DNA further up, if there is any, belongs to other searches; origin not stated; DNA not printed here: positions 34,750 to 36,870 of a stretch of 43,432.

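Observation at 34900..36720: Degenerate ABC-ATPase domain fused to a CX5R dual-specificity phosphatase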

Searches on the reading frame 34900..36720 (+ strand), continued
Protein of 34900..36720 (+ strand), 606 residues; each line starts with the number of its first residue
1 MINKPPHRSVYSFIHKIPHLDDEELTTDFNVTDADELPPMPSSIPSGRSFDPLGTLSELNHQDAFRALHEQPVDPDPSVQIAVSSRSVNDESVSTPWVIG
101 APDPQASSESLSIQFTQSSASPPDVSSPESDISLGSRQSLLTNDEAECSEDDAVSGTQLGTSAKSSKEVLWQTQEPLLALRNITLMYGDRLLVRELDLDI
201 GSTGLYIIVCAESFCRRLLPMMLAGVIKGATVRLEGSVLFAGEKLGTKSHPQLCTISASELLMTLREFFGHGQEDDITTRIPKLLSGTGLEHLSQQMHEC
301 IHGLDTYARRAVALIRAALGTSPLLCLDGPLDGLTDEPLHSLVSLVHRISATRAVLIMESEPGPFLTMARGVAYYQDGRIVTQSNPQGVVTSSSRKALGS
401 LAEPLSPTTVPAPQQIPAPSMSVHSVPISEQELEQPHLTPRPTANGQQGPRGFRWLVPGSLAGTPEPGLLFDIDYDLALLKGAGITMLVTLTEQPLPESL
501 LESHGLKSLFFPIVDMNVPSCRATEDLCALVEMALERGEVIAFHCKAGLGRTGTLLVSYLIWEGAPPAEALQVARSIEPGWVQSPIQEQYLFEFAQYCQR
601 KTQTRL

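Call 43: find_encoding_contigs(protein=P0005, flank=7000, max_places=2)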
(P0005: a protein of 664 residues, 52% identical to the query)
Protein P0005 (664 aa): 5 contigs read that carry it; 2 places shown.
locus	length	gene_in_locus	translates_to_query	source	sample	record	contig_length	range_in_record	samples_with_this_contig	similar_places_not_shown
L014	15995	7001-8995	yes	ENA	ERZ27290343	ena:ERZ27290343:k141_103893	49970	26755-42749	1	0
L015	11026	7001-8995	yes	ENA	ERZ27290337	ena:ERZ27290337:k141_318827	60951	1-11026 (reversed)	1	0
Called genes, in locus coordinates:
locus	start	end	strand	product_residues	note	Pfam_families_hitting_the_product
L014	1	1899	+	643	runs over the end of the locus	PF07715:Plug, PF00593:TonB_dep_Rec_b-barrel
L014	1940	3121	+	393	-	-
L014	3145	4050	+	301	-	PF01039:Carboxyl_trans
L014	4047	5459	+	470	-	PF08245:Mur_ligase_M (weak), PF02875:Mur_ligase_C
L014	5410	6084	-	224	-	-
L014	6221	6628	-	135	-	-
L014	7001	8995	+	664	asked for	PF22784:PTP-SAK, PF22785:Tc-R-P, PF00782:DSPc (weak)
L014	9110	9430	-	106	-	-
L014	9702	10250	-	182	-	PF01839:FG-GAP (faint), PF13517:FG-GAP_3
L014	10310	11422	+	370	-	PF00239:Resolvase, PF07508:Recombinase (weak), PF08004:DUF1699 (faint), PF13936:HTH_38 (faint)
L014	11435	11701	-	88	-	-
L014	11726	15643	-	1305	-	PF13289:SIR2_2, PF13374:TPR_10 (faint), PF13191:AAA_16, PF24885:TPR_NPHP3 (weak), PF13424:TPR_12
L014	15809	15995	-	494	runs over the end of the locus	PF01381:HTH_3, PF13560:HTH_31, PF10017:Methyltransf_33 (weak)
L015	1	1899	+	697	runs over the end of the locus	PF07715:Plug, PF00593:TonB_dep_Rec_b-barrel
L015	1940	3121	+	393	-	-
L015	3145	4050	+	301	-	PF01039:Carboxyl_trans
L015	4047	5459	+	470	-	PF08245:Mur_ligase_M (weak), PF02875:Mur_ligase_C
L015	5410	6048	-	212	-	-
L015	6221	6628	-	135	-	-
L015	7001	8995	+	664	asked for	PF22784:PTP-SAK, PF22785:Tc-R-P, PF00782:DSPc (weak)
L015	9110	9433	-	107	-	-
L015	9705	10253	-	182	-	PF01839:FG-GAP (faint), PF13517:FG-GAP_3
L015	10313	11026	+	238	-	?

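Call 46: find_encoding_contigs(protein=P0273, flank=6000, max_places=1)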
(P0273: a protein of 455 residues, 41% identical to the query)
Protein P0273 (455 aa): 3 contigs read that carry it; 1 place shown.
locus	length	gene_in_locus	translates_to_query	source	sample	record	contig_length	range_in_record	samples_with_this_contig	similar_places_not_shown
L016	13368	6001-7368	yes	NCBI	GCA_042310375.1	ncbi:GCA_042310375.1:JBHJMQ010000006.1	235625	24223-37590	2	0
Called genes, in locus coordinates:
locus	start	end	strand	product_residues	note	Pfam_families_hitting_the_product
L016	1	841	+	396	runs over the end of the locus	PF00990:GGDEF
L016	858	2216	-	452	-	PF02878:PGM_PMM_I, PF02879:PGM_PMM_II, PF02880:PGM_PMM_III, PF00408:PGM_PMM_IV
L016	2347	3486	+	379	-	PF00487:FA_desaturase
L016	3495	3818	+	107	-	PF07784:DUF1622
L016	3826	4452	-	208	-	PF00196:GerE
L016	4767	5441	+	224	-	-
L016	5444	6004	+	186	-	PF03029:ATP_bind_1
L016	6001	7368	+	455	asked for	PF00005:ABC_tran, PF13191:AAA_16 (weak), PF13304:AAA_21 (faint), PF22784:PTP-SAK, PF00782:DSPc (weak), PF22785:Tc-R-P, PF22741:PTP-NADK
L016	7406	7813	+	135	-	-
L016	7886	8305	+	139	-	PF03259:Robl_LC7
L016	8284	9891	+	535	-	PF00111:Fer2, PF00970:FAD_binding_6, PF00175:NAD_binding_1, PF01152:Bac_globin (weak)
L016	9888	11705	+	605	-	PF00989:PAS, PF08448:PAS_4 (weak), PF13426:PAS_9, PF00990:GGDEF, PF00563:EAL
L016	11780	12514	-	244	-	PF13505:OMP_b-brl, PF03922:OmpW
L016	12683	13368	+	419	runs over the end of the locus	PF00464:SHMT, PF00155:Aminotran_1_2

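Call 47: find_encoding_contigs(protein=P0274, flank=6000, max_places=1)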
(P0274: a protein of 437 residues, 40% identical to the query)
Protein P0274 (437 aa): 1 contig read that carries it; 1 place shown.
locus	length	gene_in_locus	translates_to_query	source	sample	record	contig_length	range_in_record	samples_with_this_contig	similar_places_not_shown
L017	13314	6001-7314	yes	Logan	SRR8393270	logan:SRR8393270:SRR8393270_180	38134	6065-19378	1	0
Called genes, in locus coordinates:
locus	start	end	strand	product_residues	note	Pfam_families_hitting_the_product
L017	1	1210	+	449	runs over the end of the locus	PF00291:PALP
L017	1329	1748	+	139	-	-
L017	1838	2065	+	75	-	-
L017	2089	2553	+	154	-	PF00376:MerR, PF13411:MerR_1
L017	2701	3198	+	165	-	PF00115:COX1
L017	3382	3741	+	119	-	PF03259:Robl_LC7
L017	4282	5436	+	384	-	-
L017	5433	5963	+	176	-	PF03029:ATP_bind_1 (weak)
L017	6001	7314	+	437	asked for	PF00005:ABC_tran, PF22784:PTP-SAK, PF00782:DSPc, PF22741:PTP-NADK (weak), PF22785:Tc-R-P, PF00102:Y_phosphatase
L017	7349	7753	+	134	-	-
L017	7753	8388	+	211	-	PF01152:Bac_globin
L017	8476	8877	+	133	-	PF03259:Robl_LC7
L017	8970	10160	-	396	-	PF00990:GGDEF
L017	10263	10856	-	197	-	-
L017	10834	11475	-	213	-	PF02630:SCO1-SenC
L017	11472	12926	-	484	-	PF00115:COX1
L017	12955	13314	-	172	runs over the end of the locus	PF00116:COX2 (weak)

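Call 48: find_encoding_contigs(protein=P0299, flank=6000, max_places=1)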
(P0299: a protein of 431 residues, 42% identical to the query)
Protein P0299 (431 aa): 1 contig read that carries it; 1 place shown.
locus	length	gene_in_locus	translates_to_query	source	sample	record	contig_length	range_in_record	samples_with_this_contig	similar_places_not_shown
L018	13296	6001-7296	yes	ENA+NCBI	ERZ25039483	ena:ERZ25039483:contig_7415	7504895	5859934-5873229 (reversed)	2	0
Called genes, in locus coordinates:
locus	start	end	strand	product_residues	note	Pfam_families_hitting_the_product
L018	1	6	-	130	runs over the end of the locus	PF08870:DndE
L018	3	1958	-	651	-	-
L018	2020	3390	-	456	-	-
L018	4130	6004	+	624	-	PF13371:TPR_9 (faint), PF23914:TPR_CcmH_CycH (faint), PF13428:TPR_14 (faint), PF14559:TPR_19 (faint), PF00515:TPR_1 (faint), PF13181:TPR_8 (faint)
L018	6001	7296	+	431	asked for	PF00005:ABC_tran, PF22784:PTP-SAK, PF22785:Tc-R-P, PF00782:DSPc (weak), PF22741:PTP-NADK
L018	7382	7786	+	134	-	-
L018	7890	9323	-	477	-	PF01134:GIDA, PF07992:Pyr_redox_2, PF00070:Pyr_redox (weak), PF02852:Pyr_redox_dim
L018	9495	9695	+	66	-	-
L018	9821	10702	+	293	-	PF09976:TPR_21 (faint), PF13174:TPR_6 (faint), PF07719:TPR_2 (faint), PF13181:TPR_8 (faint), PF13374:TPR_10 (faint), PF13428:TPR_14 (faint), PF13432:TPR_16 (faint), PF13424:TPR_12 (weak), +4 more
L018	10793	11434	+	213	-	PF00485:PRK, PF13238:AAA_18 (weak)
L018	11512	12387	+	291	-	PF02673:BacA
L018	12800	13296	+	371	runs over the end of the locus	-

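Call 58: find_encoding_contigs(protein=P0002, flank=3000, max_places=1)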
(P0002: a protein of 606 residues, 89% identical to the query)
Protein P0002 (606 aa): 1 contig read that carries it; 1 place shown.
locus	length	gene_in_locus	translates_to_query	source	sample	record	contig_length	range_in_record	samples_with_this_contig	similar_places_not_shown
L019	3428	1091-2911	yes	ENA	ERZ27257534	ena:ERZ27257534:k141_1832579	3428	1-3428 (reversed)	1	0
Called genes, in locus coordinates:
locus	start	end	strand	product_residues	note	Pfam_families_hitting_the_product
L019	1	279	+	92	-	?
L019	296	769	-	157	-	-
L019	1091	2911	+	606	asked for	PF22784:PTP-SAK, PF00782:DSPc (weak), PF22785:Tc-R-P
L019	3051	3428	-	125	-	?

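Call 71: search_protein_families(library=padloc, proteins=[window:34900-36720:+, L011:7983-9365:+, L005:6669-10247:+, L016:6001-7368:+, L016:5444-6004:+], max_evalue=0.01)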
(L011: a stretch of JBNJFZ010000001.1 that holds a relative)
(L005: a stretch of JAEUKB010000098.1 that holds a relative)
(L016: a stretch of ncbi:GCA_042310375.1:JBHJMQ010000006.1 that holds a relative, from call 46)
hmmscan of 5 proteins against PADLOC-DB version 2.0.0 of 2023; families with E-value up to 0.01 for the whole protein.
window:34900-36720:+ (606 aa): 0 families

L011:7983-9365:+ (460 aa): 3 families
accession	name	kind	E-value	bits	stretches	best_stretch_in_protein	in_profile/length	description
PDLC04135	mad3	-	2.3e-17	61.6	2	144-210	269-337/374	mads_3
PDLC04140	mad8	-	1.2e-08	32.9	1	16-197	13-234/314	mads_8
PDLC02980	AriA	-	0.0024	15.9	0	34-53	3-22/304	-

L005:6669-10247:+ (1192 aa): 5 families
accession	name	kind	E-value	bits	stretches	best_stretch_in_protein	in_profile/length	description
PDLC04135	mad3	-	3.4e-19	67.6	3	869-917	262-312/374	mads_3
PDLC04140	mad8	-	4.1e-08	31.1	1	465-631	11-224/314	mads_8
PDLC02980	AriA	-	5e-05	21.4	0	884-917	251-287/304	-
PDLC04175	HEC-01A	-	0.00095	16.3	0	886-924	266-304/363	-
PDLC03864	LmuB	-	0.007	12.9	0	595-631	583-620/657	-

L016:6001-7368:+ (455 aa): 7 families
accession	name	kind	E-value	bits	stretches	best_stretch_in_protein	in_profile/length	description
PDLC04135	mad3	-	4e-19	67.4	2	157-221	272-338/374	mads_3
PDLC04140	mad8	-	1.2e-08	32.9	1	26-72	13-59/314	mads_8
PDLC02914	ATPase-Toprim_I-B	-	5.3e-07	27.2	1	31-68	16-53/443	-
PDLC02980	AriA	-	6.2e-06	24.4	0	155-205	247-298/304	-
PDLC04177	HEC-01A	-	4.8e-05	20.6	1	151-206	282-336/393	-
PDLC04175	HEC-01A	-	0.0013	15.8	0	155-205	258-307/363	-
PDLC00075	GajA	-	0.0076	12.8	0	29-60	13-42/536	AAA ATPase domain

L016:5444-6004:+ (186 aa): 0 families

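Call 72: search_protein_families(library=pfam, proteins=[L016:5444-6004:+, L017:5433-5963:+, L016:4767-5441:+, L017:4282-5436:+, L016:7886-8305:+, L018:4130-6004:+], max_evalue=0.1)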
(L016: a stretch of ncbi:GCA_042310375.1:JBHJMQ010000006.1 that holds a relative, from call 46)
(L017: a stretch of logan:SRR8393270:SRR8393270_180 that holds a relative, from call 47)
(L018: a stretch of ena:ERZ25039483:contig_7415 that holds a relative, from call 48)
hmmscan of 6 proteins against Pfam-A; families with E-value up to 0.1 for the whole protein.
L016:5444-6004:+ (186 aa): 10 families
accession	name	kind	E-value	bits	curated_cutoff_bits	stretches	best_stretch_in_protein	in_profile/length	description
PF03029.23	ATP_bind_1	-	6.7e-14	52.7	27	1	31-146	51-183/240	Conserved hypothetical ATP binding protein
PF00009.33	GTP_EFTU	-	0.00076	19.6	26.5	1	6-146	4-147/188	Elongation factor Tu GTP binding domain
PF01926.29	MMR_HSR1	-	0.0013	19.2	21.9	1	7-97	1-85/113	50S ribosome-binding GTPase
PF00071.28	Ras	-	0.0021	18.1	21.6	1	42-175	25-159/162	Ras family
PF13401.12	AAA_22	-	0.0086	16.8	27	1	9-99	9-95/130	AAA domain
PF10662.15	PduV-EutP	-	0.03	14.6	21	0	6-33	2-29/143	Ethanolamine utilisation - propanediol utilisation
PF13521.12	AAA_28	-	0.04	14.6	27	1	7-50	1-44/164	AAA domain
PF03193.22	RsgA_GTPase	-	0.055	13.7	30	0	7-58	108-157/174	RsgA GTPase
PF00735.24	Septin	-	0.062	13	26.2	1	7-72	6-71/280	Septin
PF00025.27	Arf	-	0.081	12.8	22.3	0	6-133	15-128/174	ADP-ribosylation factor family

L017:5433-5963:+ (176 aa): 8 families
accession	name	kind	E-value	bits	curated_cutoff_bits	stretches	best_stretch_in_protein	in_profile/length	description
PF03029.23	ATP_bind_1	-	3.2e-10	40.6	27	1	25-93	46-131/240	Conserved hypothetical ATP binding protein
PF08477.19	Roc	-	0.00044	20.9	27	1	5-111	1-103/119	Ras of Complex, Roc, domain of DAPkinase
PF00071.28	Ras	-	0.00091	19.3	21.6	1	5-121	1-109/162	Ras family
PF01926.29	MMR_HSR1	-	0.0072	16.9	21.9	1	5-94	1-84/113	50S ribosome-binding GTPase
PF13479.12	AAA_24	-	0.04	14.2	27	1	4-36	3-35/195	AAA domain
PF02492.25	cobW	-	0.051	13.6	20.7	1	6-24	3-21/180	CobW/HypB/UreG, nucleotide-binding domain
PF13521.12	AAA_28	-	0.061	14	27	1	5-37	1-34/164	AAA domain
PF00437.27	T2SSE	-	0.097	11.7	24.9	0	4-26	143-165/370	Type II/IV secretion system protein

L016:4767-5441:+ (224 aa): 0 families

L017:4282-5436:+ (384 aa): 0 families

L016:7886-8305:+ (139 aa): 1 family
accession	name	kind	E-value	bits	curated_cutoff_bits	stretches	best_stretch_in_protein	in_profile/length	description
PF03259.23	Robl_LC7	-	5.2e-14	52.2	23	1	34-110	14-90/91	Roadblock/LC7 domain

L018:4130-6004:+ (624 aa): 16 families
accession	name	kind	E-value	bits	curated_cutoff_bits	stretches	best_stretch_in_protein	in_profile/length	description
PF13428.12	TPR_14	-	1.9e-10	40.8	23.5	2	171-204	5-38/44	Tetratricopeptide repeat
PF13181.12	TPR_8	-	4.9e-09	36.1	25.7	1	98-123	6-31/34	Tetratricopeptide repeat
PF13371.12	TPR_9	-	1.5e-08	34.9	35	2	122-180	4-62/73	Tetratricopeptide repeat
PF23914.1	TPR_CcmH_CycH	-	3.9e-08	33.7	42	1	27-69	39-80/158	Cytochrome c-type biogenesis protein H TPR domain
PF00515.34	TPR_1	-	5.1e-07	29.7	27.8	1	97-122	5-30/34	Tetratricopeptide repeat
PF14559.12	TPR_19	-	2.4e-06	28.2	25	0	70-112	2-44/68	Tetratricopeptide repeat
PF07719.23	TPR_2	-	0.00056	20.3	27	1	97-123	5-31/34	Tetratricopeptide repeat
PF13424.12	TPR_12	-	0.0006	20.4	30.1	1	58-123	2-75/77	Tetratricopeptide repeat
PF25063.1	ARM_TT21_C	-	0.00076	19.8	35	1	52-125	88-161/209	Tetratricopeptide repeat protein 21 C-terminal ARM domain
PF13431.12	TPR_17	-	0.0011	19.5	24.4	0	81-112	1-32/34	Tetratricopeptide repeat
PF13432.12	TPR_16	-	0.0027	18.6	32.7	1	65-123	3-61/65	Tetratricopeptide repeat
PF14938.12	SNAP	-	0.0068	16.3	25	0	43-184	19-152/282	Soluble NSF attachment protein, SNAP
PF13414.12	TPR_11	-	0.013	15.6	26.8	0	100-122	1-23/42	TPR repeat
PF14561.12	TPR_20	-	0.015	16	25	0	131-172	6-47/90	Tetratricopeptide repeat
PF12895.13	ANAPC3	-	0.034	14.8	27.2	1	45-118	12-81/82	Anaphase-promoting complex, cyclosome, subunit 3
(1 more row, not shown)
